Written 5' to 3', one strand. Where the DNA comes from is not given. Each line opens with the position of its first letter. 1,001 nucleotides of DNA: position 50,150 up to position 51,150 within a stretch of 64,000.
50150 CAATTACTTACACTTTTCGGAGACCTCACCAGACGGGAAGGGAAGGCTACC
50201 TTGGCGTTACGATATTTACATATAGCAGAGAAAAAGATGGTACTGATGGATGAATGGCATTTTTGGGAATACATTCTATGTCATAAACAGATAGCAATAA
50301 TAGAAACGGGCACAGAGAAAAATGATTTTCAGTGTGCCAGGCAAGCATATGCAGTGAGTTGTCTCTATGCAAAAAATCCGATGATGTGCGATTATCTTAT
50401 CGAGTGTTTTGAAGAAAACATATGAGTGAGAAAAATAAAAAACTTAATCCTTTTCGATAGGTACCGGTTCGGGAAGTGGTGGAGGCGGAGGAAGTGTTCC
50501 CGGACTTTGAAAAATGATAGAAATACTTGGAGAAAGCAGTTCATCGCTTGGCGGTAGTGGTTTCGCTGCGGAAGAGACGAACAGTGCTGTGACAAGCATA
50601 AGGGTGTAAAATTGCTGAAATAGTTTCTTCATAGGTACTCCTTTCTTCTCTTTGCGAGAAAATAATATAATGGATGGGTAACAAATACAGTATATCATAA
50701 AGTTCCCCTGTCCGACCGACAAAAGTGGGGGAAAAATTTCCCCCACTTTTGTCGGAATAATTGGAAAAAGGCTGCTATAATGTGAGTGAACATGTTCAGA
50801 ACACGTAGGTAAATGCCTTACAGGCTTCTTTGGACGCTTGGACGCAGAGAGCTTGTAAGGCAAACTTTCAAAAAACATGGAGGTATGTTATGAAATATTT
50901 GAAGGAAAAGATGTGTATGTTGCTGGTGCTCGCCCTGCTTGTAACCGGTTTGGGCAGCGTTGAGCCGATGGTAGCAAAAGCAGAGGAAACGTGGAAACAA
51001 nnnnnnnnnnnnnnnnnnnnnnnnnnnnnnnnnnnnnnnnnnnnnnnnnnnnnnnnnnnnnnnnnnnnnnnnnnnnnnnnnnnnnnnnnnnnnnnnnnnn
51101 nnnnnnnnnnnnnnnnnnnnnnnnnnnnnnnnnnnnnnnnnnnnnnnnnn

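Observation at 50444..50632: Unannotated 62-aa Sec-type pro-peptide, convergent with the regulator and hidden inside a 144-aa track ORF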

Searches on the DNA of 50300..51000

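Call 64: search_rna_families(source=window, start=50300, end=51000, threshold=evalue, max_evalue=1)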
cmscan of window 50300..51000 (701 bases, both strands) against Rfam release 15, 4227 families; matches with E-value up to 1: 4.
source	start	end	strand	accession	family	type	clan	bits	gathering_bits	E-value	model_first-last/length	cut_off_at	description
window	50716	50755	-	RF03831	mir-627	Gene; miRNA;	-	23.9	86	0.0094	24-65/87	no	mir-627 microRNA precursor family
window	50714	50757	+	RF04156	MIR2670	Gene; miRNA;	-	23.3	117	0.013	1-200/200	no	MIR2670 microRNA precursor family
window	50714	50757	+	RF03802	MIR5649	Gene; miRNA;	-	20.8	100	0.22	1-101/101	no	MIR5649 microRNA precursor family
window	50714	50757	-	RF03615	mir-4877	Gene; miRNA;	-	20.7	100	0.32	1-87/87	no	mir-4877 microRNA precursor family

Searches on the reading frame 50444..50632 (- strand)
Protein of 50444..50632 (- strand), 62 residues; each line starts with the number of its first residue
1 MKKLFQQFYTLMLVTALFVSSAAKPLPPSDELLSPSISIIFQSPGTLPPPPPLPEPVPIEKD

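Call 3: search_protein_families(library=pfam, proteins=[window:50444-50632:-], max_evalue=0.1)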
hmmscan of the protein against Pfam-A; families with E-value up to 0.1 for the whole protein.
window:50444-50632:- (62 aa): 0 families

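Call 51: list_cluster_members(proteins=[window:50447-50632:-, L066:4887-5069:-, L068:2442-2630:-, L069:4221-4409:-, L070:4888-5073:-])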
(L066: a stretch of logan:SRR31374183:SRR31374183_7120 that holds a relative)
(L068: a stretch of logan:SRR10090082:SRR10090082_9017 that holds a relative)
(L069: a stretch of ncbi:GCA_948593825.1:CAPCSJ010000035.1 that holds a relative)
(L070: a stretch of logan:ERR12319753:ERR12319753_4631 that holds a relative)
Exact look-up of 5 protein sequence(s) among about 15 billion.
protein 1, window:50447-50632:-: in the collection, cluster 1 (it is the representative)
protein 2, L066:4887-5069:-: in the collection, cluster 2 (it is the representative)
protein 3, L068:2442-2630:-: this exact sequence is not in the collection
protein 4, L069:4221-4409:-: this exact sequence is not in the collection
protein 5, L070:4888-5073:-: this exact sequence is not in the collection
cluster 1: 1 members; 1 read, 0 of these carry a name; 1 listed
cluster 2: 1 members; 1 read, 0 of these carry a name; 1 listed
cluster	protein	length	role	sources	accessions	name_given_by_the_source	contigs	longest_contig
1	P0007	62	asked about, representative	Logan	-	-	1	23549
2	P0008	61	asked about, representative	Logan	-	-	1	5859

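Call 61: search_protein_representatives(alignment_id=A3)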
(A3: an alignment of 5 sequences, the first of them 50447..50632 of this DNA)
Query: 5 sequences, 62 profile positions. Proteins with E-value up to 0.001 (for the whole library): 5; up to 1e-10: 4; up to 1e-30: 0. The best 5 are listed.
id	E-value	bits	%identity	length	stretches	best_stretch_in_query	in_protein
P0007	1.2e-26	108.8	-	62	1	1-62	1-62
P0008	4.1e-26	107.2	-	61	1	1-62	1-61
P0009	2.3e-18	82.4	-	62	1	1-61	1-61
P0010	8.7e-17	77.3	-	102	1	1-62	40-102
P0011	8.6e-04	35.7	-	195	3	3-32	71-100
